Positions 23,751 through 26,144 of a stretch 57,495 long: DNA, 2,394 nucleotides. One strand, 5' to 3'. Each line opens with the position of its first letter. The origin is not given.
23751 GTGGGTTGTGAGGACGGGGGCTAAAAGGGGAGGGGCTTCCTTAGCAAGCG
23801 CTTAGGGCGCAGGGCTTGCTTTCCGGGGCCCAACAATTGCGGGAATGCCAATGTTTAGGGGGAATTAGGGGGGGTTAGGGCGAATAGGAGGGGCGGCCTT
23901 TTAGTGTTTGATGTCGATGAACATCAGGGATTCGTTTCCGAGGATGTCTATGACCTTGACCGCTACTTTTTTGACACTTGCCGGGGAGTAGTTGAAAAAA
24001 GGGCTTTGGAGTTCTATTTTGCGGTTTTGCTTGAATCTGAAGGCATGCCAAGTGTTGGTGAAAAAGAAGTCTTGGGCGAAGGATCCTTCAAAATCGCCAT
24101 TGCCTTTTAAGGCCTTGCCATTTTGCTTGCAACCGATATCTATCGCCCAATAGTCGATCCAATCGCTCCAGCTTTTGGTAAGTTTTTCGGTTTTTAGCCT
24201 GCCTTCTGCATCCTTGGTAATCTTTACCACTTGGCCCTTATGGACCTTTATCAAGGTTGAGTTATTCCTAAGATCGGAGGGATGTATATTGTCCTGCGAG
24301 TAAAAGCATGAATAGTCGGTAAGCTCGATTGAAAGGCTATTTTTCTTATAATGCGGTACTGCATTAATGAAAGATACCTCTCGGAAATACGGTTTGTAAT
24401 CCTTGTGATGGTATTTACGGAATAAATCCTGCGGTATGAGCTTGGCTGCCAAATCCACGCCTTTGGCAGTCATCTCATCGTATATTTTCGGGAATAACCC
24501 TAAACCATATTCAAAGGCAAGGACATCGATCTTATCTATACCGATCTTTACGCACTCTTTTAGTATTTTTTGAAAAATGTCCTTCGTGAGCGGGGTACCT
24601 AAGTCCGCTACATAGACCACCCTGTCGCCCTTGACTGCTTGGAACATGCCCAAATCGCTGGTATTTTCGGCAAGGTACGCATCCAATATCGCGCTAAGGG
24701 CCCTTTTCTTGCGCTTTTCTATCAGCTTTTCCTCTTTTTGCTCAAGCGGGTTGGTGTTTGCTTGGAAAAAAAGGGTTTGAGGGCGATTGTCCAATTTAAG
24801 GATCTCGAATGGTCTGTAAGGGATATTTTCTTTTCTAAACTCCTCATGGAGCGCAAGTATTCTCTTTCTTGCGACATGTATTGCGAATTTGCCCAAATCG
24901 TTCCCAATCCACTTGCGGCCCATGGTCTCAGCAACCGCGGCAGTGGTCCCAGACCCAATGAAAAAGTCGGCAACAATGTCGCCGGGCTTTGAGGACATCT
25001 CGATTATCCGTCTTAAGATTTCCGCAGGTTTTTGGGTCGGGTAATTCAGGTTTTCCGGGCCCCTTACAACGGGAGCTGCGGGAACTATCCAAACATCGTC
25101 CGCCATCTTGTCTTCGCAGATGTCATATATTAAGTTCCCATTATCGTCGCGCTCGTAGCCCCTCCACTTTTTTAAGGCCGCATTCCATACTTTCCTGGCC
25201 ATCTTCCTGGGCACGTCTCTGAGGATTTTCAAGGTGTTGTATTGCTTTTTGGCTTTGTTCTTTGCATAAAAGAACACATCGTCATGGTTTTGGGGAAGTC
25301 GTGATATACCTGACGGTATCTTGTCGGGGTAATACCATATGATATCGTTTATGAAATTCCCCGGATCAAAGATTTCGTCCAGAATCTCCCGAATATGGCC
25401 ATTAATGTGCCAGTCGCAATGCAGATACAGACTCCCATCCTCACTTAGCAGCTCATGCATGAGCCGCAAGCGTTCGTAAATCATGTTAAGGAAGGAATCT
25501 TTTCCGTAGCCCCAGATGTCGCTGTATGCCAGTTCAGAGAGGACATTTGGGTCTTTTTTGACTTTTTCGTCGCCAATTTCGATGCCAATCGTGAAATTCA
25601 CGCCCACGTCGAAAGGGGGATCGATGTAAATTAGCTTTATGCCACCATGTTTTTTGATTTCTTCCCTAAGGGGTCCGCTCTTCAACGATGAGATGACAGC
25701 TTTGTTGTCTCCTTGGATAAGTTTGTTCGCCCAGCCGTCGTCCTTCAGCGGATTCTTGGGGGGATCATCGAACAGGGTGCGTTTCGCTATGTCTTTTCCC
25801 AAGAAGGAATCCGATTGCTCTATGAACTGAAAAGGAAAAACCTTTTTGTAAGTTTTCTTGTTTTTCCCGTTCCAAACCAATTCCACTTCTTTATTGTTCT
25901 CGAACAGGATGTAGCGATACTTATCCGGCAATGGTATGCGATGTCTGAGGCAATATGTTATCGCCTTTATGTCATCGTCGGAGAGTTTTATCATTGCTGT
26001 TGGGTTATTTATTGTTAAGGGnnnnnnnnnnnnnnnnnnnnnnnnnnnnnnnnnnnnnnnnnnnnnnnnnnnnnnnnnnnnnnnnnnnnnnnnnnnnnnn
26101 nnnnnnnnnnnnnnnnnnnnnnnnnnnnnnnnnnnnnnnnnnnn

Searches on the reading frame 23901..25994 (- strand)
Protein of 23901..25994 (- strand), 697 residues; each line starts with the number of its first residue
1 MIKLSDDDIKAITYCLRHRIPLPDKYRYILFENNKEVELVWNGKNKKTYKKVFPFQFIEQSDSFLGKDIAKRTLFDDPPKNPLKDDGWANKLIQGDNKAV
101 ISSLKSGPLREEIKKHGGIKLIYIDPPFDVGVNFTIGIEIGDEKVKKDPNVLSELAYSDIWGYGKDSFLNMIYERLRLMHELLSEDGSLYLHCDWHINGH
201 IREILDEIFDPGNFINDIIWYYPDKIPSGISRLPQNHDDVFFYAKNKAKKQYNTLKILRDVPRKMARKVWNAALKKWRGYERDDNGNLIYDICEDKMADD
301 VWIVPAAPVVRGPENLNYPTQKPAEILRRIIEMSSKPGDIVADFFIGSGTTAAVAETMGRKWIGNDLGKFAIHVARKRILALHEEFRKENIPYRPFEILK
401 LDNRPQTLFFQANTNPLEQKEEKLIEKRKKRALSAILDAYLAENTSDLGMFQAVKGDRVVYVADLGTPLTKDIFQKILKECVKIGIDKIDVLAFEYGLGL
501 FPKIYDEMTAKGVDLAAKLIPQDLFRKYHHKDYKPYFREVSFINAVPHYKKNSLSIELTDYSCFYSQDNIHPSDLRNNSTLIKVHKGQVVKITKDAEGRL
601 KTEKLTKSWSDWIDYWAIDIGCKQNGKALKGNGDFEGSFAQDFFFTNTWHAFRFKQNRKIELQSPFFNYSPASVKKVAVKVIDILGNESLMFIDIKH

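Call 5: search_protein_families(library=pfam, proteins=[window:23901-25994:-], max_evalue=0.01)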
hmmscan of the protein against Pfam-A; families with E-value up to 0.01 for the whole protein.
window:23901-25994:- (697 aa): 2 families
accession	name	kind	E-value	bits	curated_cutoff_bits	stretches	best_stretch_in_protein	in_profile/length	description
PF01555.25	N6_N4_Mtase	-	2.7e-44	152.2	26.7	1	119-376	1-220/221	DNA methylase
PF02086.21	MethyltransfD12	-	0.0021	18.3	22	0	326-422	8-96/253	D12 class N6 adenine-specific DNA methyltransferase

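Call 8: search_protein_families(library=padloc, proteins=[window:23901-25994:-], max_evalue=0.01)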
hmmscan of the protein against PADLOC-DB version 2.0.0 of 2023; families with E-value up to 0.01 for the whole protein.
window:23901-25994:- (697 aa): 67 families (the best 25 are shown)
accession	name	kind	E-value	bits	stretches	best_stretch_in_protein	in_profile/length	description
PDLC03633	MTase_III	-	1.5e-74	249.8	1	37-691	20-612/616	Type III methyltransferase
PDLC03354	MTase_II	-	5.2e-43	145.6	2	35-248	23-209/425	Type II methyltransferase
PDLC03339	MTase_II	-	2.8e-42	142.9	1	118-379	22-271/399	Type II methyltransferase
PDLC03636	MTase_III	-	7e-40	135.3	3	317-371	343-397/575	Type III methyltransferase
PDLC03644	MTase_III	-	9.7e-39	131.5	2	50-299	16-247/542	Type III methyltransferase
PDLC03300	MTase_II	-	4e-38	129.2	1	116-389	28-285/302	Type II methyltransferase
PDLC03371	MTase_II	-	1.8e-33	114.2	1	117-384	29-257/260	Type II methyltransferase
PDLC03635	MTase_III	-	8.3e-33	112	2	90-261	219-364/708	Type III methyltransferase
PDLC03638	MTase_III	-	2.3e-30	103.6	2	292-375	592-673/816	Type III methyltransferase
PDLC03299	MTase_II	-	5.9e-28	96.2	1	165-391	59-268/296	Type II methyltransferase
PDLC03634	MTase_III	-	6.9e-27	92.6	2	84-261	89-264/621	Type III methyltransferase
PDLC03632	MTase_III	-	5.9e-25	85.5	2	86-256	159-328/983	Type III methyltransferase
PDLC03320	MTase_II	-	1.1e-22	78.5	1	165-387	76-282/289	Type II methyltransferase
PDLC03216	MTase_II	-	1.7e-21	74.7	1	314-389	183-264/364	Type II methyltransferase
PDLC03641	MTase_III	-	7.3e-21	72.4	2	88-261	103-276/657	Type III methyltransferase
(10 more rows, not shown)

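Call 9: search_protein_families(library=ncbifam, proteins=[window:23901-25994:-], max_evalue=0.01)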
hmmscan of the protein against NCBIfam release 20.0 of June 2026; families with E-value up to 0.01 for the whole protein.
window:23901-25994:- (697 aa): 3 families
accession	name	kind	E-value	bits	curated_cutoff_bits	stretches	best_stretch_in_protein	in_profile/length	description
NF008572.0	PRK11524.1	equivalog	5.8e-21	74.9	292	1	116-390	31-266/294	adenine-specific DNA-methyltransferase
NF050803.1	DnaMtaseCcrMCaul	equivalog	7.7e-19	67.8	830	1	317-384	185-252/350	adenine-specific DNA-methyltransferase CcrM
NF010253.0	PRK13699.1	subfamily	1.9e-09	37.6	244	1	315-385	141-211/226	DNA methyltransferase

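Call 13: find_homologous_proteins(query=window:23901-25994:-)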
Query window:23901-25994:- (697 aa): 8000 proteins with E <= 0.001 among 8000 candidates; the best 120 are listed.
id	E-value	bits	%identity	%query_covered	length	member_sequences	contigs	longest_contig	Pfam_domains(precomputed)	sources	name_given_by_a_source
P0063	0.0e+0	1621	100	100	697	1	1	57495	PF01555.25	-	-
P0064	1.2e-224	766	49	100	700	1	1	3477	PF01555.25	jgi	jgi:site-specific DNA-methyltransferase (adenine-specific)/adenine-specific DNA-methyltransferase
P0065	9.6e-223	760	50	100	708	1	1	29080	PF01555.25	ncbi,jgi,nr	ncbi:MAG: site-specific DNA-methyltransferase [Deltaproteobacteria bacterium]|jgi:site-specific DNA-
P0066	4.0e-196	672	48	100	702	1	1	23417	PF01555.25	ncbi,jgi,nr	ncbi:MAG: site-specific DNA-methyltransferase [Deltaproteobacteria bacterium]|jgi:site-specific DNA-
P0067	2.2e-195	669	44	100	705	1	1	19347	PF01555.25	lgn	-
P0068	2.2e-194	666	45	100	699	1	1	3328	PF01555.25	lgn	-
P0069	2.9e-193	662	46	100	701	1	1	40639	PF01555.25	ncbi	ncbi:adenine-specific DNA-methyltransferase [Candidatus Magnetomoraceae bacterium gMMP-15]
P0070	1.6e-191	657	43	100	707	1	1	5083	PF01555.25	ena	-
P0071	2.0e-191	656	45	100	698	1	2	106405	PF01555.25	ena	-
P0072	1.7e-190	653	45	100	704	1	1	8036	PF01555.25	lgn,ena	-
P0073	4.1e-190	652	45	100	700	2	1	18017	PF01555.25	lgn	-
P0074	2.3e-189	649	45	100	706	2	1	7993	PF01555.25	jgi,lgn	-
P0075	3.0e-189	649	46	100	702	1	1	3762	PF01555.25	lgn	-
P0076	3.2e-189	649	44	100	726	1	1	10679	PF01555.25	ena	-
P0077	3.3e-189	649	45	100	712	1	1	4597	PF01555.25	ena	-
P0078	3.4e-189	649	45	100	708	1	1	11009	PF01555.25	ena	-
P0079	5.7e-189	648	45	100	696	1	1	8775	PF01555.25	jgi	jgi:DNA modification methylase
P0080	7.3e-189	648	44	100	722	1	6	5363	PF01555.25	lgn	-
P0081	1.5e-188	647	44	100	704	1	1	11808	PF01555.25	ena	-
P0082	2.0e-188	646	43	100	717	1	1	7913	PF01555.25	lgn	-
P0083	2.1e-188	646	44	100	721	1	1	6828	PF01555.25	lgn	-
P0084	2.2e-188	646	44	100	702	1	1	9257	PF01555.25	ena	-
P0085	2.4e-188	646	43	100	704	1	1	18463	PF01555.25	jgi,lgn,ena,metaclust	metaclust:\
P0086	2.7e-188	646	44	100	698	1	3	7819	PF01555.25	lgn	-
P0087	3.4e-188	646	45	100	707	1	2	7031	PF01555.25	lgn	-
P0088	6.1e-188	645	44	100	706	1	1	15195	PF01555.25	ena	-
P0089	6.2e-188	645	44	100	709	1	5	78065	PF01555.25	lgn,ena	-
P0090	6.6e-188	645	44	100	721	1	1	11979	PF01555.25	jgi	-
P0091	7.8e-188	644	44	100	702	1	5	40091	PF01555.25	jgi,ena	-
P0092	7.9e-188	644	44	100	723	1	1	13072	PF01555.25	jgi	jgi:DNA modification methylase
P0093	9.0e-188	644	43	100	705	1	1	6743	PF01555.25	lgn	-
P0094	1.4e-187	644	46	100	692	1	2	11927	PF01555.25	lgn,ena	-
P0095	1.7e-187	643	44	100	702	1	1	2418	PF01555.25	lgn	-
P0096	2.0e-187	643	43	100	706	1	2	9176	PF01555.25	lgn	-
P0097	2.0e-187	643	45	100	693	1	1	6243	PF01555.25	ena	-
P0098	2.0e-187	643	46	100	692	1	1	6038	PF01555.25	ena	-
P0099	3.7e-187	642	44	97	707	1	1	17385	PF01555.25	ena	-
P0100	3.8e-187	642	43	100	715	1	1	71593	PF01555.25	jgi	jgi:DNA modification methylase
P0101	4.7e-187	642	45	100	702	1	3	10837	PF01555.25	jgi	-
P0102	5.1e-187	642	44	100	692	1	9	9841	PF01555.25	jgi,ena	-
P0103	5.1e-187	642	-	-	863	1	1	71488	PF04480.19,PF01555.25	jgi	jgi:very-short-patch-repair endonuclease/DNA modification methylase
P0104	6.6e-187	641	43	100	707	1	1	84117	PF01555.25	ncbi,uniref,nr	ncbi:site-specific DNA-methyltransferase [Roseibaca sp. V10]|uniref:site-specific DNA-methyltransfer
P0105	7.8e-187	641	43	100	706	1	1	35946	PF01555.25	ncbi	-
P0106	9.7e-187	641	43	100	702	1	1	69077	PF01555.25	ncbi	-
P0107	1.3e-186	640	44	100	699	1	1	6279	PF01555.25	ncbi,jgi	jgi:DNA modification methylase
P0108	1.5e-186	640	43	100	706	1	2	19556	PF01555.25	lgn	-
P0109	1.5e-186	640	44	100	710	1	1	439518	PF01555.25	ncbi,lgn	-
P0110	1.7e-186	640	44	100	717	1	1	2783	PF01555.25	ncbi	-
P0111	2.1e-186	640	44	97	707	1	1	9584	PF01555.25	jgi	-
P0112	2.3e-186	640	43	100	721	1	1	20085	PF01555.25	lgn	-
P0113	2.3e-186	640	43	100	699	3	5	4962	PF01555.25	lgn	-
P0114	2.8e-186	639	43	100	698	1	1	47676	PF01555.25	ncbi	-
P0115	2.8e-186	639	43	100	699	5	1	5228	PF01555.25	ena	-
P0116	3.0e-186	639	43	100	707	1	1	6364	PF01555.25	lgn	-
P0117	6.5e-186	638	44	100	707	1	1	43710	PF01555.25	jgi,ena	-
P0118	7.8e-186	638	44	100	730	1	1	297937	PF01555.25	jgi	jgi:DNA modification methylase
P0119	7.9e-186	638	43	100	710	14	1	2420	PF01555.25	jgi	jgi:site-specific DNA-methyltransferase (adenine-specific)/adenine-specific DNA-methyltransferase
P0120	7.9e-186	638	43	100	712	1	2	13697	PF01555.25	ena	-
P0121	9.6e-186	637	45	100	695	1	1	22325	PF01555.25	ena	-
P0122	1.1e-185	637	43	100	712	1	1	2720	PF01555.25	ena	-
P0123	1.2e-185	637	43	100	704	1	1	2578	PF01555.25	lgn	-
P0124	1.2e-185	637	42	100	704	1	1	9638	PF01555.25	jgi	jgi:site-specific DNA-methyltransferase (adenine-specific)/adenine-specific DNA-methyltransferase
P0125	1.2e-185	637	41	100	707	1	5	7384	PF01555.25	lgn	-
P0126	2.2e-185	636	43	100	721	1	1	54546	PF01555.25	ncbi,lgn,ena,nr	ncbi:MAG: site-specific DNA-methyltransferase [Chloroflexi bacterium]|nr:site-specific DNA-methyltra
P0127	3.1e-185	636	43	100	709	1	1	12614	PF01555.25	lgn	-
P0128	3.3e-185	636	42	100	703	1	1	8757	PF01555.25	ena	-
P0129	3.6e-185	636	43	100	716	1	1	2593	PF01555.25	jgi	jgi:DNA modification methylase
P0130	3.9e-185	635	43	100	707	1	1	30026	PF01555.25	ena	-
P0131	4.3e-185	635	43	100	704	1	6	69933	PF01555.25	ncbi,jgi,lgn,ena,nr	ncbi:MAG: site-specific DNA-methyltransferase [Bdellovibrionales bacterium CG10_big_fil_rev_8_21_14_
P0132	4.9e-185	635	44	100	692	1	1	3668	PF01555.25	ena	-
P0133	5.7e-185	635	44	100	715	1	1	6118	PF01555.25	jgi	jgi:DNA modification methylase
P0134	7.7e-185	634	43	100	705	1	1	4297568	PF01555.25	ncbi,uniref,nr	ncbi:DNA methylase N4/N6 domain-containing protein [Rhizobium etli]|uniref:site-specific DNA-methylt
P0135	8.9e-185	634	42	100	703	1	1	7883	PF01555.25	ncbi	-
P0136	1.0e-184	634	43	100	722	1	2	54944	PF01555.25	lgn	-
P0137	1.1e-184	634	43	100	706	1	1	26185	PF01555.25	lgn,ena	-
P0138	1.2e-184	634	43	100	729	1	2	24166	PF01555.25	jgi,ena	-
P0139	1.5e-184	634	44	100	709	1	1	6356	PF01555.25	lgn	-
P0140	1.6e-184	633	43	99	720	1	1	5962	PF01555.25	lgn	-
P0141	1.6e-184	633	42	100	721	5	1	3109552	PF01555.25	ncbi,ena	-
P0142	1.7e-184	633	44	100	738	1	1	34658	PF01555.25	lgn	-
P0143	1.9e-184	633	43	100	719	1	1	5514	PF01555.25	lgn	-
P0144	2.2e-184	633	45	100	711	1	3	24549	PF01555.25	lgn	-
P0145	2.3e-184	633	43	100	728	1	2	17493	PF01555.25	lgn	-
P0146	2.4e-184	633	45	100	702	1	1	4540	PF01555.25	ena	-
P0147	2.5e-184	633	44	100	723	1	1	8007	PF01555.25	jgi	jgi:DNA modification methylase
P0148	3.2e-184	632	44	100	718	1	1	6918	PF01555.25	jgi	jgi:DNA modification methylase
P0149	3.6e-184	632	44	100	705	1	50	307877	PF01555.25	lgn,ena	-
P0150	3.9e-184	632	44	100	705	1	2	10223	PF01555.25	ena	-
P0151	3.9e-184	632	42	100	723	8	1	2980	PF01555.25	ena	-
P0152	3.9e-184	632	42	100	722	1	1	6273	PF01555.25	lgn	-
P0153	4.7e-184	632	43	100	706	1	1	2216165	PF01555.25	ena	-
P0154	6.7e-184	631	43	100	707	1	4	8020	PF01555.25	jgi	jgi:DNA modification methylase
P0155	7.0e-184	631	43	100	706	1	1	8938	PF01555.25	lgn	-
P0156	9.4e-184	631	44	99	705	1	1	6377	PF01555.25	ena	-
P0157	1.3e-183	630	43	99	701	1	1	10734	PF01555.25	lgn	-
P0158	1.3e-183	630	43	100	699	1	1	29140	PF01555.25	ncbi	-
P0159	1.3e-183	630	43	100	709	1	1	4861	PF01555.25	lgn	-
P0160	1.5e-183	630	45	100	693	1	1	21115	PF01555.25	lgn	-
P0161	1.9e-183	630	44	100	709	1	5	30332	PF01555.25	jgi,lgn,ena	-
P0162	2.2e-183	630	44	100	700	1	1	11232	PF01555.25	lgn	-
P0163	2.2e-183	630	44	100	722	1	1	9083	PF01555.25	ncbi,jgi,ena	jgi:DNA modification methylase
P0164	2.8e-183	629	43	100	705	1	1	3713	PF01555.25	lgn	-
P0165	2.9e-183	629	44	100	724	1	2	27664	PF01555.25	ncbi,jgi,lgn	jgi:DNA modification methylase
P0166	3.0e-183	629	42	100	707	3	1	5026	PF01555.25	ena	-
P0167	3.4e-183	629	44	100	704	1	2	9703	PF01555.25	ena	-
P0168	3.6e-183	629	42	100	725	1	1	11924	PF01555.25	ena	-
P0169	4.4e-183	629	43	100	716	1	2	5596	PF01555.25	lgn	-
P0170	4.6e-183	629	42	100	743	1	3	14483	PF01555.25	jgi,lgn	-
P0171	5.1e-183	628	42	100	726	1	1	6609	PF01555.25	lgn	-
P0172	5.2e-183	628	43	100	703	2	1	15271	PF01555.25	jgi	jgi:DNA modification methylase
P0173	5.3e-183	628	43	100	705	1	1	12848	PF01555.25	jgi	jgi:DNA modification methylase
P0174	5.5e-183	628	43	100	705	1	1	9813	PF01555.25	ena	-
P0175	6.1e-183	628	43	100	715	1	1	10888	PF01555.25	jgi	-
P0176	6.5e-183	628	42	100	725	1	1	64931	PF01555.25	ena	-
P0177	7.1e-183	628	43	100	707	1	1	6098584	PF01555.25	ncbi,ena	-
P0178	8.3e-183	628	42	100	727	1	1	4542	PF01555.25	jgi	jgi:DNA modification methylase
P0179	8.8e-183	628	43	100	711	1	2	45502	PF01555.25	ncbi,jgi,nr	ncbi:MAG: site-specific DNA-methyltransferase [Deltaproteobacteria bacterium]|nr:site-specific DNA-m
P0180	1.0e-182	627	43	100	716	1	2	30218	PF01555.25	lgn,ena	-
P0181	1.0e-182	627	44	100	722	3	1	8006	PF01555.25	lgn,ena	-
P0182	1.2e-182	627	43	100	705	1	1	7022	PF01555.25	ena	-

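Call 27: find_encoding_contigs(protein=P0065, flank=8000, max_places=2)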
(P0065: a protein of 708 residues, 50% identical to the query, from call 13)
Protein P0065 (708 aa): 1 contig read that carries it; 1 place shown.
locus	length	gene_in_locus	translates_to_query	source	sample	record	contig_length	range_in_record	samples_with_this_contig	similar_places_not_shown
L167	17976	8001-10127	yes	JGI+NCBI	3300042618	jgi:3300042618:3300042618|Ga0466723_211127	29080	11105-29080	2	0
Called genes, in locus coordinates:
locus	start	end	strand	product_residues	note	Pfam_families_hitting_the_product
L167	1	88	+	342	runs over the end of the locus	PF01966:HD, PF13286:HD_assoc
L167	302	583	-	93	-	PF00216:Bac_DNA_binding, PF18291:HU-HIG (weak)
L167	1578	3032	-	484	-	PF01425:Amidase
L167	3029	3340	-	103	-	PF02686:GatC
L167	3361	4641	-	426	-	PF02934:GatB_N, PF02637:GatB_Yqey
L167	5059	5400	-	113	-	-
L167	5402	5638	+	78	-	-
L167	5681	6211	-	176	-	PF13432:TPR_16 (faint), PF13431:TPR_17 (faint), PF13424:TPR_12 (faint), PF13428:TPR_14 (faint), PF13181:TPR_8 (faint), PF00515:TPR_1 (weak), PF07719:TPR_2 (weak), PF13414:TPR_11 (weak)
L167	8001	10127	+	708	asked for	PF01555:N6_N4_Mtase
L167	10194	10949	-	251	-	PF13529:Peptidase_C39_2, PF03412:Peptidase_C39 (weak)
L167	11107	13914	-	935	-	PF27218:MJ0043_C, PF00580:UvrD-helicase, PF13245:AAA_19, PF13361:UvrD_C, PF13538:UvrD_C_2 (faint)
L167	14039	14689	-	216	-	-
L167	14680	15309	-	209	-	PF00149:Metallophos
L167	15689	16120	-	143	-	PF07963:N_methyl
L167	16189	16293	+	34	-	-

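Call 28: find_encoding_contigs(protein=P0069, flank=8000, max_places=2)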
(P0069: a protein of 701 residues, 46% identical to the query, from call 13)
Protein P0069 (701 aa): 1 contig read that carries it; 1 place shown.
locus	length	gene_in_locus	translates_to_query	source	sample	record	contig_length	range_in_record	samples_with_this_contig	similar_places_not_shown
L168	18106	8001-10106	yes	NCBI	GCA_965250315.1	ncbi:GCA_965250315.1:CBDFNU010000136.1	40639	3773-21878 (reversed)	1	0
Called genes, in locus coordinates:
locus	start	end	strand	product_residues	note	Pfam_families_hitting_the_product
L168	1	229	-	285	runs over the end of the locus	PF00535:Glycos_transf_2, PF10111:Glyco_tranf_2_2, PF13641:Glyco_tranf_2_3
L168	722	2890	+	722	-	PF07715:Plug, PF00593:TonB_dep_Rec_b-barrel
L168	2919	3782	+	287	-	PF00590:TP_methylase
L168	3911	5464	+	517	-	PF10670:DUF4198, PF00590:TP_methylase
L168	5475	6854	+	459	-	PF13520:AA_permease_2, PF00324:AA_permease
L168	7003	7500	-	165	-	PF10670:DUF4198 (weak)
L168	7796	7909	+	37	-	-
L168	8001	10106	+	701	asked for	PF01555:N6_N4_Mtase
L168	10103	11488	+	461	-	PF13175:AAA_15, PF13304:AAA_21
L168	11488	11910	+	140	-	-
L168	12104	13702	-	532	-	PF02384:N6_Mtase, PF07669:Eco57I, PF22837:M_Eco57I_C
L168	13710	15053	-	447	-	PF00772:DnaB, PF13481:AAA_25, PF03796:DnaB_C, PF06745:ATPase (weak)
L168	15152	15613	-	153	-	PF07352:Phage_Mu_Gam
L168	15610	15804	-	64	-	-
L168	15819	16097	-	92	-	PF08765:Mor, PF04545:Sigma70_r4 (faint), PF08281:Sigma70_r4_2 (faint)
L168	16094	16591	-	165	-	PF06252:GemA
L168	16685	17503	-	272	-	PF13401:AAA_22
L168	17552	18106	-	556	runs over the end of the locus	-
